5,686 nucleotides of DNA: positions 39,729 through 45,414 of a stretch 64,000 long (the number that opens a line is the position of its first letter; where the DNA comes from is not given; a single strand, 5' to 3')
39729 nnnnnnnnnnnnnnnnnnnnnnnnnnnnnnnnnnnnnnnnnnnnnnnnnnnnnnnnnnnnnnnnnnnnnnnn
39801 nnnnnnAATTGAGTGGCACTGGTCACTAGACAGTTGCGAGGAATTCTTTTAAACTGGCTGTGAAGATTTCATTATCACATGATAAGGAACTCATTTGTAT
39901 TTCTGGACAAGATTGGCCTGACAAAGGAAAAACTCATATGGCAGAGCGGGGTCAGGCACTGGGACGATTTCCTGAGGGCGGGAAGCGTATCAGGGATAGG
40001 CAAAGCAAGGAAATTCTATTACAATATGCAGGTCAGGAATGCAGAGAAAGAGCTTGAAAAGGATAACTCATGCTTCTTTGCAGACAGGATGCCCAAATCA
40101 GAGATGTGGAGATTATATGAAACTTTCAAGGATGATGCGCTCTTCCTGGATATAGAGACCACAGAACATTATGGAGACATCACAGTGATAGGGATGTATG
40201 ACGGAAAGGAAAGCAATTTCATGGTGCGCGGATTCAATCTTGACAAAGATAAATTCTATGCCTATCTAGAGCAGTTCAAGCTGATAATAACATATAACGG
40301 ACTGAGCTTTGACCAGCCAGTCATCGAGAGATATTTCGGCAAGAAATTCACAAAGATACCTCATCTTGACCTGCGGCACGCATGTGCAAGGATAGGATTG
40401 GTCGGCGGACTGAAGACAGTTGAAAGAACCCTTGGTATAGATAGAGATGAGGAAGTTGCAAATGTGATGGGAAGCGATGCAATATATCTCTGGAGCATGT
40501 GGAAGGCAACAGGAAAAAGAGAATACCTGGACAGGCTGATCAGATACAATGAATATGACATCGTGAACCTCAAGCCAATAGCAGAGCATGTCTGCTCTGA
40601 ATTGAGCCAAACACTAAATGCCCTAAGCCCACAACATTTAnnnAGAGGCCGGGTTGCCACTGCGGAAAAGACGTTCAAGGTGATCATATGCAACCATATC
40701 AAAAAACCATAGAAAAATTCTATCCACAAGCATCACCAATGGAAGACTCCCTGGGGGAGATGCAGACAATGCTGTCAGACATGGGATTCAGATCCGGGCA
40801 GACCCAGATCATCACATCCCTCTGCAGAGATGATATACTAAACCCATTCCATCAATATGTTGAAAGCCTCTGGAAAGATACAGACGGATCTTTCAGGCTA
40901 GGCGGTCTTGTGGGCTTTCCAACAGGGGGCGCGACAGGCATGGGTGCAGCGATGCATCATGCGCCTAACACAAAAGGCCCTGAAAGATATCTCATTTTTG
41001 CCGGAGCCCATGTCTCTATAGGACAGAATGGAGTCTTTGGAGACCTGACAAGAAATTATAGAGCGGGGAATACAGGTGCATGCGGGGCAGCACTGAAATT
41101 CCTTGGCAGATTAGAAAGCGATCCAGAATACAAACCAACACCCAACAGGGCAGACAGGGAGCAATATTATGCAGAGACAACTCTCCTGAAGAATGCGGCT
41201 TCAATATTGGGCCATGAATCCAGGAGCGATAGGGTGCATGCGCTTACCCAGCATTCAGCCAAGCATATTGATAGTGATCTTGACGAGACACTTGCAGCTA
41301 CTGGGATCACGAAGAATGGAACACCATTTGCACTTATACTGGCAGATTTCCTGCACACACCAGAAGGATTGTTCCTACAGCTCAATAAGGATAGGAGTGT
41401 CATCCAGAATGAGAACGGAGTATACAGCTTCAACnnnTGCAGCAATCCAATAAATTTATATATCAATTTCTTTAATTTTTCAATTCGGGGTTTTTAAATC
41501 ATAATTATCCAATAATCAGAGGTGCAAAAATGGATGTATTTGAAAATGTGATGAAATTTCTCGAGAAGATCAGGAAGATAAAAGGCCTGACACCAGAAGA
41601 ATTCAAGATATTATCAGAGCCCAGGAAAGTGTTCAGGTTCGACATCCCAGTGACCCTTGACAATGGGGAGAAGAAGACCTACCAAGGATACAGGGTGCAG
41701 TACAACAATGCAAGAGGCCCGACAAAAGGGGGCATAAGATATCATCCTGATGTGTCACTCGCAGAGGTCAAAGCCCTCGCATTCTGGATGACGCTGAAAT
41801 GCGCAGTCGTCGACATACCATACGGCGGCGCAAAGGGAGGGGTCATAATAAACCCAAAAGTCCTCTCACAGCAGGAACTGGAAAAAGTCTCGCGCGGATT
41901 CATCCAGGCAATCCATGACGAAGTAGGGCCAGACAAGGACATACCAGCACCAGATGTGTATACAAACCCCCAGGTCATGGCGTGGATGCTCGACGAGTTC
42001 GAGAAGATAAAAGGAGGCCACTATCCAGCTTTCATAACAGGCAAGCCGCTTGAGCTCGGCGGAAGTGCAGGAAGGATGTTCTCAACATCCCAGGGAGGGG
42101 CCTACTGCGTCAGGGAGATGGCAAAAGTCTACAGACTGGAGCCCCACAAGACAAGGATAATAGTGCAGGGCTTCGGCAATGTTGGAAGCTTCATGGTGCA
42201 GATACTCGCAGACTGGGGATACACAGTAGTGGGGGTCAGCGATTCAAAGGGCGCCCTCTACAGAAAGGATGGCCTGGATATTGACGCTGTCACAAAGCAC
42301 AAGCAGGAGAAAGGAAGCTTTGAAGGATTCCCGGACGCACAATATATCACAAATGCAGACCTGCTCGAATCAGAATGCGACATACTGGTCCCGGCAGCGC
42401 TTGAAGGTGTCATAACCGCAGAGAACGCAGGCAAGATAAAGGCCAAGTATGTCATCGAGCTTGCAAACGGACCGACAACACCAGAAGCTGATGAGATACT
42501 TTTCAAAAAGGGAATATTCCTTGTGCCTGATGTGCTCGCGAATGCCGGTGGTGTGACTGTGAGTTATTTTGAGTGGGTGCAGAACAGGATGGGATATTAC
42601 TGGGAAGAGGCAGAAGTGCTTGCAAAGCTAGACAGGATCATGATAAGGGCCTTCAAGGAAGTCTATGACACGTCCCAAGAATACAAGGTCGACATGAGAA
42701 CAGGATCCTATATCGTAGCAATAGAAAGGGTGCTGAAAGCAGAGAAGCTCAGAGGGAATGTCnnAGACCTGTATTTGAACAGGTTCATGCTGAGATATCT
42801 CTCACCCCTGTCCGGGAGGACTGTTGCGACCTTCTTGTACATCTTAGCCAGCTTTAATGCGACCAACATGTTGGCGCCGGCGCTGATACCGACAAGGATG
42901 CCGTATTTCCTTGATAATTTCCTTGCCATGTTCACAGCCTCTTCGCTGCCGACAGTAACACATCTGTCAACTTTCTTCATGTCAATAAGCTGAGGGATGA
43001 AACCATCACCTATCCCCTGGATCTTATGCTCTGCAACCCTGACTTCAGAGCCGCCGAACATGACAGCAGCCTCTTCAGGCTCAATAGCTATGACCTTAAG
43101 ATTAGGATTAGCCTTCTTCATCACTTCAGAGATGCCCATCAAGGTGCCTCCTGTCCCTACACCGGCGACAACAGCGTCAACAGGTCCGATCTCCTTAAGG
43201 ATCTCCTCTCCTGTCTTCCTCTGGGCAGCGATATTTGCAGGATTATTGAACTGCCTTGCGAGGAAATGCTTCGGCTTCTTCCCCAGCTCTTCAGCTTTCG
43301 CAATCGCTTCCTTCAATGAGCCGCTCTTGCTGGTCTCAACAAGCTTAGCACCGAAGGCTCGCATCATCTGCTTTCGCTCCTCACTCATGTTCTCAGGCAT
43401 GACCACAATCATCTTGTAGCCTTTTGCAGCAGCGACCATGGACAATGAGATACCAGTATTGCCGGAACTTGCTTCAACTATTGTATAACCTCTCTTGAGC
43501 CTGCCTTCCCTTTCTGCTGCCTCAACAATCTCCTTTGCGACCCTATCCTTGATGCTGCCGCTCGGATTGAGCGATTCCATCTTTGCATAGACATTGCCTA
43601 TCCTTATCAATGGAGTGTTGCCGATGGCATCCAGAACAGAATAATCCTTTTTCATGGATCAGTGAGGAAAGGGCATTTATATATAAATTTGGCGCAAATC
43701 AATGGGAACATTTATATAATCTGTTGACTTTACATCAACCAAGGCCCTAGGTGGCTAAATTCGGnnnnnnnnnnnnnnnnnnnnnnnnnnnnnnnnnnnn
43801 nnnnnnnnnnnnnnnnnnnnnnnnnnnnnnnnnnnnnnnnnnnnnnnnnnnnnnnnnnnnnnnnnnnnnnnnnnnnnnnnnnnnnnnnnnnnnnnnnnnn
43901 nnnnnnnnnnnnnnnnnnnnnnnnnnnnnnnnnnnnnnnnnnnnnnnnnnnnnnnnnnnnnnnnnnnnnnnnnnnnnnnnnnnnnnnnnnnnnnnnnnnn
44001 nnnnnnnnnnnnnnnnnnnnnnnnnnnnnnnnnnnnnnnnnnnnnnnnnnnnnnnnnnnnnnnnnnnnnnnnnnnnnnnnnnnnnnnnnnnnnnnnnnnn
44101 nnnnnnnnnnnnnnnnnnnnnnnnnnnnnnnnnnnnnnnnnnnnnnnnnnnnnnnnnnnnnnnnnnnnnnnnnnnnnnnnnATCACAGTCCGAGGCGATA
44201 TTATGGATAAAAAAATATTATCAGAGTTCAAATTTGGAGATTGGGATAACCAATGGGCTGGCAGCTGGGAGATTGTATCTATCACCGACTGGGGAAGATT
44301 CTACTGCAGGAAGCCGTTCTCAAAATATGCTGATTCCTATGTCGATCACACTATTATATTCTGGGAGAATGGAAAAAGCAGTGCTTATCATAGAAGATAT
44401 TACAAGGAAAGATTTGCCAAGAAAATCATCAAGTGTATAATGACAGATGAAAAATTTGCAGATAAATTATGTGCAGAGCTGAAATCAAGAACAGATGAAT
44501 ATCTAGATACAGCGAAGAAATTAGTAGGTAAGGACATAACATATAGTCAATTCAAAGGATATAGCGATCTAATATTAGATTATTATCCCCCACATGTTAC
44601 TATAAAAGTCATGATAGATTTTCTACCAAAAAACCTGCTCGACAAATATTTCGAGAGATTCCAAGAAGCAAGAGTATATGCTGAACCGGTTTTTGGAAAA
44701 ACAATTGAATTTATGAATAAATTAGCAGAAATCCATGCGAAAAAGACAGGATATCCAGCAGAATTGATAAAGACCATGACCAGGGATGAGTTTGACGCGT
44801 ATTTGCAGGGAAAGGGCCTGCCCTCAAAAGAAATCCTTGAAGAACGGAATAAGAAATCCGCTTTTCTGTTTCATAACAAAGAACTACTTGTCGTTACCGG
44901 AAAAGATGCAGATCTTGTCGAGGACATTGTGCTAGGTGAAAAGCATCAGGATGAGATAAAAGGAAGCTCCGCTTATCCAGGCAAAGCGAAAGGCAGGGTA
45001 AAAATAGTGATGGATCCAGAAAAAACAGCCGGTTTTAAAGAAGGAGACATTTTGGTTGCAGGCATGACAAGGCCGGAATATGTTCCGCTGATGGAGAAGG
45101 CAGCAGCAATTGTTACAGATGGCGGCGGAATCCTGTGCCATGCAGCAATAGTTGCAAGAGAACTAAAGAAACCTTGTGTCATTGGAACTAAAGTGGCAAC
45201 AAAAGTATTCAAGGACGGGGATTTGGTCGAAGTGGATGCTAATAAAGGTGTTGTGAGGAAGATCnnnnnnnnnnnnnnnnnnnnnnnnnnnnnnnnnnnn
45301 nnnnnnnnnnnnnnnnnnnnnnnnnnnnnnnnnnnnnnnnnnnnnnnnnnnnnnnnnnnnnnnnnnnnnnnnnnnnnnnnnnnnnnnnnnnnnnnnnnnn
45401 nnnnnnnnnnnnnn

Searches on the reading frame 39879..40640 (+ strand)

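Call 16: search_protein_families(library=ncbifam, proteins=[window:39879-40640:+], max_evalue=1e-8)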
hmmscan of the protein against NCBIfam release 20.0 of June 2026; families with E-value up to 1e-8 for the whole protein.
window:39879-40640:+ (254 aa): 1 family
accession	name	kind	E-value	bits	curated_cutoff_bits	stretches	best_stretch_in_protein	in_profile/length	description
TIGR03491.1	TIGR03491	subfamily_domain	8.7e-09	34.8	97.45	0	177-234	403-458/462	TM0106 family RecB-like putative nuclease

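Call 47: search_protein_families(library=pfam, proteins=[window:39879-40640:+], max_evalue=0.01)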
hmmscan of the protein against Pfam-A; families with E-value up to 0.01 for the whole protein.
window:39879-40640:+ (254 aa): 1 family
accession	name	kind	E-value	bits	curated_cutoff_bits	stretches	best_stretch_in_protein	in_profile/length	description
PF13482.12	RNase_H_2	-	1.3e-34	120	22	1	88-238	1-164/165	RNase_H superfamily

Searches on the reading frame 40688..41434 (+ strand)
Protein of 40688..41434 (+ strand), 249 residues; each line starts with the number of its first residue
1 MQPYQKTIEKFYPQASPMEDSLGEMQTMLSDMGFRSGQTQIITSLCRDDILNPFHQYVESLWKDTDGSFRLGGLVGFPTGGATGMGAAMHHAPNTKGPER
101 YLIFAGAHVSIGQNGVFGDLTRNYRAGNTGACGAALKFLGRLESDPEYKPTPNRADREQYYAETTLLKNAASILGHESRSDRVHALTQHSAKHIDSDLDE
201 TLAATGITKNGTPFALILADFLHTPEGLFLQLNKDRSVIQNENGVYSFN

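Call 16: search_protein_families(library=ncbifam, proteins=[window:40688-41434:+], max_evalue=1e-8)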
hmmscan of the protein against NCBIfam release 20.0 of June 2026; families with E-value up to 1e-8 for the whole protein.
window:40688-41434:+ (249 aa): 0 families

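Call 46: search_protein_families(library=pfam, proteins=[window:40688-41434:+], max_evalue=0.01)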
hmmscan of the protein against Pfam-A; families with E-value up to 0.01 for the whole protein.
window:40688-41434:+ (249 aa): 1 family
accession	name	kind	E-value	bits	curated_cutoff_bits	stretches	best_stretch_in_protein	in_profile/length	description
PF18599.6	LCIB_C_CA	-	3.7e-35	121.7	25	1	16-219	2-201/223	Limiting CO2-inducible proteins B/C beta carbonyic anhydrases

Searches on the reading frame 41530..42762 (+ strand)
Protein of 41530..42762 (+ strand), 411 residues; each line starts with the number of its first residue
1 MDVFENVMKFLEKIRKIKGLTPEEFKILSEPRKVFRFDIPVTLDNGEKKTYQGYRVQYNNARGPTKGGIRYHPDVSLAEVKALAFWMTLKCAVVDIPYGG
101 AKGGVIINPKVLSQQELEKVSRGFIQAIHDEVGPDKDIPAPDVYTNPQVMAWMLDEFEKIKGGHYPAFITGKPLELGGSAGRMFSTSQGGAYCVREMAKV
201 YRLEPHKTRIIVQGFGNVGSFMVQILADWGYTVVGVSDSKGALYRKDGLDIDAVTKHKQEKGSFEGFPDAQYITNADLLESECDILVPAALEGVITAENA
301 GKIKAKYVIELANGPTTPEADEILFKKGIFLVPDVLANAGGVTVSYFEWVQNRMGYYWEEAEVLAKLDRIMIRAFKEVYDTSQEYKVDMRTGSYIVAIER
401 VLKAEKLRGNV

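Call 16: search_protein_families(library=ncbifam, proteins=[window:41530-42762:+], max_evalue=1e-8)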
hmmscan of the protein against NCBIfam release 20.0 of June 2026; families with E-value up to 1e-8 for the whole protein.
window:41530-42762:+ (411 aa): 6 families
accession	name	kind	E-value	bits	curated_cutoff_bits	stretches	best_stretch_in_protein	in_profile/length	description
NF040817.1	GdhA_Arch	equivalog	2.6e-166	553.9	750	1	2-410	5-416/419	glutamate dehydrogenase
NF041398.1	GluDhGdhB_Halo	equivalog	2.7e-130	435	620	1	6-409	6-407/410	glutamate dehydrogenase GdhB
NF006929.0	PRK09414.1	equivalog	6.3e-78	262.7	536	1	3-409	31-443/445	NADP-specific glutamate dehydrogenase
NF010633.0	PRK14030.1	subfamily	6.7e-65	219.9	743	1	27-404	49-438/445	glutamate dehydrogenase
NF010634.0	PRK14031.1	equivalog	4e-61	206.8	822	1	28-404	50-437/444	NADP-specific glutamate dehydrogenase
NF035922.1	Trp_DH_ScyB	equivalog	3.1e-19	69.2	600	1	63-407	36-345/346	tryptophan dehydrogenase ScyB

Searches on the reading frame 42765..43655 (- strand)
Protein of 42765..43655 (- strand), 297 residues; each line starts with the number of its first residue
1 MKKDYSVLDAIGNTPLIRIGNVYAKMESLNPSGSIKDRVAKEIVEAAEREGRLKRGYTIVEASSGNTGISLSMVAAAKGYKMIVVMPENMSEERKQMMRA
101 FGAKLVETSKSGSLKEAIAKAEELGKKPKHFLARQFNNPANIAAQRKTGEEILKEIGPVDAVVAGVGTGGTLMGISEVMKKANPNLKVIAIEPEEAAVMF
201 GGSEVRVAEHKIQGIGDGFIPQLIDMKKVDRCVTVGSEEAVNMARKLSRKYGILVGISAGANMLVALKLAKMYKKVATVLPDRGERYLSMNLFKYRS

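Call 16: search_protein_families(library=ncbifam, proteins=[window:42765-43655:-], max_evalue=1e-8)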
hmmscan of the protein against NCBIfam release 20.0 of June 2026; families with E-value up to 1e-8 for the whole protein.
window:42765-43655:- (297 aa): 33 families (the best 25 are shown)
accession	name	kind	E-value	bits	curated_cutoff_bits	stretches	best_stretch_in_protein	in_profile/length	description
TIGR01136.1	cysKM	subfamily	1.7e-101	339.5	344.15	1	8-293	2-299/299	cysteine synthase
TIGR01139.1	cysK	equivalog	2.7e-100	335.5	350.95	1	9-293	3-298/298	cysteine synthase A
NF007989.0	PRK10717.1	equivalog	5.1e-83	278.9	387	1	4-293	5-318/334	cysteine synthase A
NF008735.0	PRK11761.1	equivalog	3.5e-74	249.7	413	1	6-294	5-295/296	cysteine synthase CysM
TIGR01138.1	cysM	equivalog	4.5e-73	246.3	394.2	1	7-293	2-290/290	cysteine synthase B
TIGR01137.1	cysta_beta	equivalog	2e-71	241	510.25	1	6-290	4-308/457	cystathionine beta-synthase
TIGR03945.1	PLP_SbnA_fam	equivalog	4e-67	226.5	349.95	1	9-289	3-296/304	2,3-diaminopropionate biosynthesis protein SbnA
NF053679.1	CysteaSynCapA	equivalog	1.5e-55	188.3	600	1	5-289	8-316/329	cysteate synthase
NF005292.0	PRK06815.1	equivalog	5.6e-28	97.9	371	1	20-280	36-303/320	threonine/serine dehydratase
TIGR01127.1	ilvA_1Cterm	equivalog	6e-27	94.6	378.75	1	20-279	15-280/380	threonine ammonia-lyase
NF045641.2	BHydaspDhtseBhcB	equivalog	1.1e-25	90.5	550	1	22-273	37-291/312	beta-hydroxyaspartate dehydratase BhcB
NF052478.1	CystDsulMYC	equivalog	2.8e-25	89.4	600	1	21-288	38-321/354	L-cysteine desulfhydrase Cds1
NF006094.0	PRK08246.1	subfamily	3.8e-23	82.4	331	1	21-200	38-207/310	serine/threonine dehydratase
TIGR01124.1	ilvA_2Cterm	equivalog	3.3e-22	78.7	411.3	1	21-200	33-208/499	threonine ammonia-lyase, biosynthetic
NF006389.0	PRK08638.1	equivalog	3.8e-22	78.6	453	1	20-272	42-297/333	bifunctional threonine ammonia-lyase/L-serine ammonia-lyase TdcB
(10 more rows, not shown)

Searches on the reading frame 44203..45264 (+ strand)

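Call 17: search_protein_families(library=ncbifam, proteins=[window:44203-45264:+], max_evalue=1e-8)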
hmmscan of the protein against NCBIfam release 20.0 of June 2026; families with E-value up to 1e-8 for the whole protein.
window:44203-45264:+ (354 aa): 22 families
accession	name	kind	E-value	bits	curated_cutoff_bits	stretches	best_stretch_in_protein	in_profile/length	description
NF005057.0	PRK06464.1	equivalog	7.7e-36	123.5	598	1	236-352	342-461/798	phosphoenolpyruvate synthase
TIGR01418.1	PEP_synth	equivalog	3.4e-32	111.7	739.75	1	234-352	335-457/784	pyruvate, water dikinase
NF006153.0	PRK08296.1-5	subfamily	1.1e-26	93.4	578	1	236-352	488-604/608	hypothetical protein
NF052632.1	undecylprod_RedH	equivalog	1.9e-22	79.1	1350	1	246-352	769-876/880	undecylprodigiosin ligase RedH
NF052631.1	prodigiosin_PigC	equivalog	3.1e-22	78.3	1300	1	214-352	739-880/883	prodigiosin ligase PigC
NF006151.0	PRK08296.1-3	equivalog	5.9e-22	77.9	693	1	247-352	496-601/604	hypothetical protein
NF004878.0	PRK06241.1-3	subfamily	1.1e-21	76.6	945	1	242-352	778-887/891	phosphoenolpyruvate synthase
NF006150.0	PRK08296.1-2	subfamily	5.6e-21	74.4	650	1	248-352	499-603/633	hypothetical protein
NF006152.0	PRK08296.1-4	equivalog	3.7e-20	71.9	723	1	249-352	503-606/609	hypothetical protein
NF006149.0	PRK08296.1-1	equivalog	1.7e-19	69.6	730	1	244-352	457-565/568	hypothetical protein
NF004520.0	PRK05865.1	equivalog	1.1e-18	66.5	1509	1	249-352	733-835/854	sugar epimerase family protein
NF004877.0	PRK06241.1-2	subfamily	2.9e-18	65.6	866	1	246-352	761-866/869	phosphoenolpyruvate synthase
NF004881.0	PRK06241.2-2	equivalog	3.6e-18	65.2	883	1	248-351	785-887/898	phosphoenolpyruvate synthase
NF041857.1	RIF_Ptrans_rph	equivalog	5e-18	64.8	999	1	249-351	760-861/864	rifamycin-inactivating phosphotransferase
NF004978.0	PRK06354.1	subfamily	1.9e-17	63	462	1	253-352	484-583/590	pyruvate kinase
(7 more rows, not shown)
